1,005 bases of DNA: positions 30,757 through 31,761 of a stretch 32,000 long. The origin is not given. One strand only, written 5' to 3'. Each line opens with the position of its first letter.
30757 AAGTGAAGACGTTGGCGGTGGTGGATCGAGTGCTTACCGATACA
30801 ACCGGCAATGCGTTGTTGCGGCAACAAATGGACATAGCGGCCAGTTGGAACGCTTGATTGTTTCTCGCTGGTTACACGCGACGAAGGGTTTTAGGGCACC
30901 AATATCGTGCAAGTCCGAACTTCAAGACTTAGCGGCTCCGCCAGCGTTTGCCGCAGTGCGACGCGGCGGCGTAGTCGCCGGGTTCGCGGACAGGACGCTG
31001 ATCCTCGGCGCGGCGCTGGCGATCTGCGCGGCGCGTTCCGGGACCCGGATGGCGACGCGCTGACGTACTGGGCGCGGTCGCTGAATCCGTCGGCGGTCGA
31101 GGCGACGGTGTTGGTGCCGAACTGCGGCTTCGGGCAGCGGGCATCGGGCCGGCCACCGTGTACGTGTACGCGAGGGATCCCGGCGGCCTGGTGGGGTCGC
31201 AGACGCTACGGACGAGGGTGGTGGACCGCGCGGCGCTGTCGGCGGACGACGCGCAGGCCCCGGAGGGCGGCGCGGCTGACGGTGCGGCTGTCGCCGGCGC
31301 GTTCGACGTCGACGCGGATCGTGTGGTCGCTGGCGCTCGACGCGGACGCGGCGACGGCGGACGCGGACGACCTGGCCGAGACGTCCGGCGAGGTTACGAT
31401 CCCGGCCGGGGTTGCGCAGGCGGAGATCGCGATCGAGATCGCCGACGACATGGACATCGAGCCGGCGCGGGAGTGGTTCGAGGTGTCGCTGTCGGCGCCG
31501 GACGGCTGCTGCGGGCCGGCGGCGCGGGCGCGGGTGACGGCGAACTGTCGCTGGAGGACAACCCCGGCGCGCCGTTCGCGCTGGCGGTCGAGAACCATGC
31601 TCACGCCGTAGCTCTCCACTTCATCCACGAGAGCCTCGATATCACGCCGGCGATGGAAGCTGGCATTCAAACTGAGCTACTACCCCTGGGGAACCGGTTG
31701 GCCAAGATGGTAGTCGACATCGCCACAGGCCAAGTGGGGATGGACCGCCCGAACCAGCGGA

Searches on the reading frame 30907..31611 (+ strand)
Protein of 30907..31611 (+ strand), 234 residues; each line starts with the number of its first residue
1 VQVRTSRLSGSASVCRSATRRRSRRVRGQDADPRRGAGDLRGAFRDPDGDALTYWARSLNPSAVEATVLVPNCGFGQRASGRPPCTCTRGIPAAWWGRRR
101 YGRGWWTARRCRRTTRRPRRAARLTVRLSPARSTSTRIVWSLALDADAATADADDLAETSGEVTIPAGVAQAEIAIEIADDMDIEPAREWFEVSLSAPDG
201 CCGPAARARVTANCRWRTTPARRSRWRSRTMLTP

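Call 47: search_protein_families(library=pfam, proteins=[window:30907-31611:+], max_evalue=0.01)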
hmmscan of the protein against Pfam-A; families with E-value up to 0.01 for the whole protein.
window:30907-31611:+ (234 aa): 1 family
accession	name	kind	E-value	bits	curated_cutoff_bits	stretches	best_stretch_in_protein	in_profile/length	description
PF03160.20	Calx-beta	-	0.0027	18.1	27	1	121-199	23-98/119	Calx-beta domain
